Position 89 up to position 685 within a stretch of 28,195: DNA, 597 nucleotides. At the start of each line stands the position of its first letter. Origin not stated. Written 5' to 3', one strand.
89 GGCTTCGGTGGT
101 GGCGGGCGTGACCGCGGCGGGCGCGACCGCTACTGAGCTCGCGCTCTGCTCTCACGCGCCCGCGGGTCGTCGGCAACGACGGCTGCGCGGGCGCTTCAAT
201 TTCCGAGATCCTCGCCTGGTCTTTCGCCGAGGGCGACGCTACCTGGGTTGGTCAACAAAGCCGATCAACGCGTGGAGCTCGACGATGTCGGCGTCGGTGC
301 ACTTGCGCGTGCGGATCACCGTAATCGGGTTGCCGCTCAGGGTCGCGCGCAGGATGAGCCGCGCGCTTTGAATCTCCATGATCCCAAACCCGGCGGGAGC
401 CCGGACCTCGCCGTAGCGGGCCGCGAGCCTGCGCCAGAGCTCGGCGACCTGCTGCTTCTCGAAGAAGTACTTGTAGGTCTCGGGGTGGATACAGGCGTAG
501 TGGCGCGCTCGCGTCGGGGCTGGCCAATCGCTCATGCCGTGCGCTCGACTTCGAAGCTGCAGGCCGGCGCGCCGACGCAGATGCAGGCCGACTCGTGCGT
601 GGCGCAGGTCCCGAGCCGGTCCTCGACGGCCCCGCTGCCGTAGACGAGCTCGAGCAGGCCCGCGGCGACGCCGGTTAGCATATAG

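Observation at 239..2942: Non-canonical stressosome-like operon: RsbR-type STAS sensor, tandem-V4R protein, 98-aa protein, all translationally coupled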

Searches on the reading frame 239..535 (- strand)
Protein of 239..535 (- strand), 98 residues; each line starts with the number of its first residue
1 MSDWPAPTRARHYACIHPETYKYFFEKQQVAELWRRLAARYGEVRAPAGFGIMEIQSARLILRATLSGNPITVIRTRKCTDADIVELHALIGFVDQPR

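Call 3: search_protein_families(library=pfam, proteins=[window:239-535:-], max_evalue=1)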
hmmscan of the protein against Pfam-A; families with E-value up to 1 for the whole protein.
window:239-535:- (98 aa): 0 families

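Call 4: search_protein_families(library=ncbifam, proteins=[window:239-535:-], max_evalue=1)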
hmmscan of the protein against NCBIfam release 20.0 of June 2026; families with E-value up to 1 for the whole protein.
window:239-535:- (98 aa): 0 families

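Call 8: find_homologous_proteins(query=window:239-535:-)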
Query window:239-535:- (98 aa): 58 proteins with E <= 0.001 among 60 candidates.
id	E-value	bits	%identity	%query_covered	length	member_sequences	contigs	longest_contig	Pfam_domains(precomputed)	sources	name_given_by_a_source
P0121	1.8e-60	219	100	100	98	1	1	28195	-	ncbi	ncbi:MAG: hypothetical protein R6X02_32475 [Enhygromyxa sp.]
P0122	7.0e-40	153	71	94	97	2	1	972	-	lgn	-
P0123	9.5e-37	143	69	93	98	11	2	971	-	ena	-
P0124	2.4e-36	141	70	94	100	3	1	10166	-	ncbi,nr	ncbi:MAG: hypothetical protein KC457_03355 [Myxococcales bacterium]|nr:hypothetical protein [Myxococ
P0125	6.1e-36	140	69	93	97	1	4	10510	-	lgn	-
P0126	6.6e-36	140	68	92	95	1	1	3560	-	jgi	jgi:hypothetical protein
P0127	1.4e-35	139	69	92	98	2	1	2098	-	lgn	-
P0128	1.8e-35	139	69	90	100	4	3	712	-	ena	-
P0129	2.6e-35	138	67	92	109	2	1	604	-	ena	-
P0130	3.1e-35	138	63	98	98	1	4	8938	-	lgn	-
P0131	6.6e-35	137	66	93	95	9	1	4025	-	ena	-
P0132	8.8e-35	136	70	91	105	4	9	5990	-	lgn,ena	-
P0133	5.0e-33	131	65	91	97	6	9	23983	-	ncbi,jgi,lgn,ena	-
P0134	6.6e-33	130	67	89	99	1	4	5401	-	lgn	-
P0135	1.3e-32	129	67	90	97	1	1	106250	-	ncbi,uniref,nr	ncbi:hypothetical protein [Enhygromyxa salina]|uniref:Uncharacterized protein n=1 Tax=Enhygromyxa sa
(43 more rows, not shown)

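Call 29: predict_structure(alignment_id=A3)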
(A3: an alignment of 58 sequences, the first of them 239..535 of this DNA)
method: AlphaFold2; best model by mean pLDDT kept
length: 98 residues; sequences in the alignment: 58
mean_pLDDT: 88.5   pTM: 0.79
mean pLDDT of the five models: 88.5, 87.9, 87.1, 86.8, 86.3
residues with pLDDT >= 90: 68; 70-90: 21; 50-70: 8; < 50: 1
segments of 3 or more residues with pLDDT < 50: none
pLDDT, mean of each block of 10 residues (from residue 1): 76 72 92 96 92 95 93 93 94 81
secondary structure, 60 per line:
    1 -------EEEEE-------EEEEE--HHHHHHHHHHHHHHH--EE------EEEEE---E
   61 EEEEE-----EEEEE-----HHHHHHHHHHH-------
elements in order: E8-12 E20-24 H27-41 E52-56 E60-65 E71-75 H81-91
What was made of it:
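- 239..535 (-): Gene C: 98-aa alpha/beta protein (order beta-beta-alpha-beta-beta-beta-alpha), with an invariant Cys15. Model pLDDT 88.5 (call 29).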

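Call 68: search_protein_representatives(alignment_id=A3)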
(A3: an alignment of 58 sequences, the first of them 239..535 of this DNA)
Query: 58 sequences, 96 profile positions. Proteins with E-value up to 0.001 (for the whole library): 85; up to 1e-10: 60; up to 1e-30: 5. The best 85 are listed.
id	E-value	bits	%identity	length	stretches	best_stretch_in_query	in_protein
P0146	5.1e-39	148.2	-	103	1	1-93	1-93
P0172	3.6e-36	139.0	-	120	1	4-94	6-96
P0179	4.9e-36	138.6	-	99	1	4-94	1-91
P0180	1.5e-34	133.9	-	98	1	4-94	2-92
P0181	9.5e-32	124.9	-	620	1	4-94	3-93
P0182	1.5e-30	121.1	-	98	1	4-94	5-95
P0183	2.0e-30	120.6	-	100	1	3-93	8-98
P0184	2.9e-30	120.1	-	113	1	4-93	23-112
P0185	4.7e-30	119.4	-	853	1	1-94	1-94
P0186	2.2e-29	117.3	-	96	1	3-94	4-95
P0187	4.9e-29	116.2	-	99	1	4-94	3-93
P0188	4.5e-28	113.1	-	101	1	12-95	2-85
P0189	5.5e-28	112.8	-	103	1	6-93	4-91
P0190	1.8e-27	111.2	-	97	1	5-93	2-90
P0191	2.7e-27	110.6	-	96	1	4-94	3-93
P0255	3.6e-06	42.9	-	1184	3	45-65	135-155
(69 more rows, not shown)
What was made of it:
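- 239..535 (-): 85 clusters in 1.84 billion representatives (call 68).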

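Call 69: search_protein_families(library=pfam, proteins=[P0181, P0185, P0255], max_evalue=0.001)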
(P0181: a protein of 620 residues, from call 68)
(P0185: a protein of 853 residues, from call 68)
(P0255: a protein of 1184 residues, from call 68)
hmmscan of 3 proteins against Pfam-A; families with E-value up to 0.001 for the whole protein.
P0181 (620 aa): 5 families
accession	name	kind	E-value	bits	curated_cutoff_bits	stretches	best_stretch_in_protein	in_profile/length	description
PF02518.31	HATPase_c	-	1.9e-16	60.9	26.4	1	504-611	3-108/111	Histidine kinase-, DNA gyrase B-, and HSP90-like ATPase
PF13426.13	PAS_9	-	9.4e-09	35.9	27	0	105-149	3-45/103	PAS domain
PF08448.16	PAS_4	-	1.8e-07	31.8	23.1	1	223-334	3-109/110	PAS fold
PF14501.12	HATPase_c_5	-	4.7e-05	23.7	22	1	506-597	5-90/102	GHKL domain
PF00989.32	PAS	-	6.3e-05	23.4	22.6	0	217-252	3-38/113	PAS fold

P0185 (853 aa): 7 families
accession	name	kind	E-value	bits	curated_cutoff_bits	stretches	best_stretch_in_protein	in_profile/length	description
PF08448.16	PAS_4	-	5.3e-10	40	23.1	0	110-199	4-93/110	PAS fold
PF01627.28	Hpt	-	7e-10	39.5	24.6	1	513-578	6-62/84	Hpt domain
PF13426.13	PAS_9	-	8.6e-09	36.1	27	0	233-340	1-102/103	PAS domain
PF00989.32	PAS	-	4.5e-08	33.5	22.6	0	110-194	10-95/113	PAS fold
PF02518.31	HATPase_c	-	5.9e-08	33.6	26.4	1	705-825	6-98/111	Histidine kinase-, DNA gyrase B-, and HSP90-like ATPase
PF12860.13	PAS_7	-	5.8e-07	30.1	27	0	113-160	7-55/115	PAS fold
PF13188.13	PAS_8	-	1e-06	28.9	21.8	0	223-267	1-39/65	PAS domain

P0255 (1184 aa): 2 families
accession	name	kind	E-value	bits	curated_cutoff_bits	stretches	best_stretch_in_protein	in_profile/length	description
PF25568.1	AAA_lid_At3g28540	-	1.1e-14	54.5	27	0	108-129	15-36/75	At3g28540-like, AAA+ ATPase lid domain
PF18577.6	ASTN_2_hairpin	-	5.2e-10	39.7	35.5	0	823-836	17-30/47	Astrotactin-2 C-terminal beta-hairpin domain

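Call 72: search_protein_families(library=padloc, proteins=[window:239-535:-], max_evalue=0.01)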
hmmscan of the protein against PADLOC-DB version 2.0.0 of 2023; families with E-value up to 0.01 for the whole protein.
window:239-535:- (98 aa): 0 families
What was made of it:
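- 239..535 (-): No family hit (calls 3, 4, 72).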
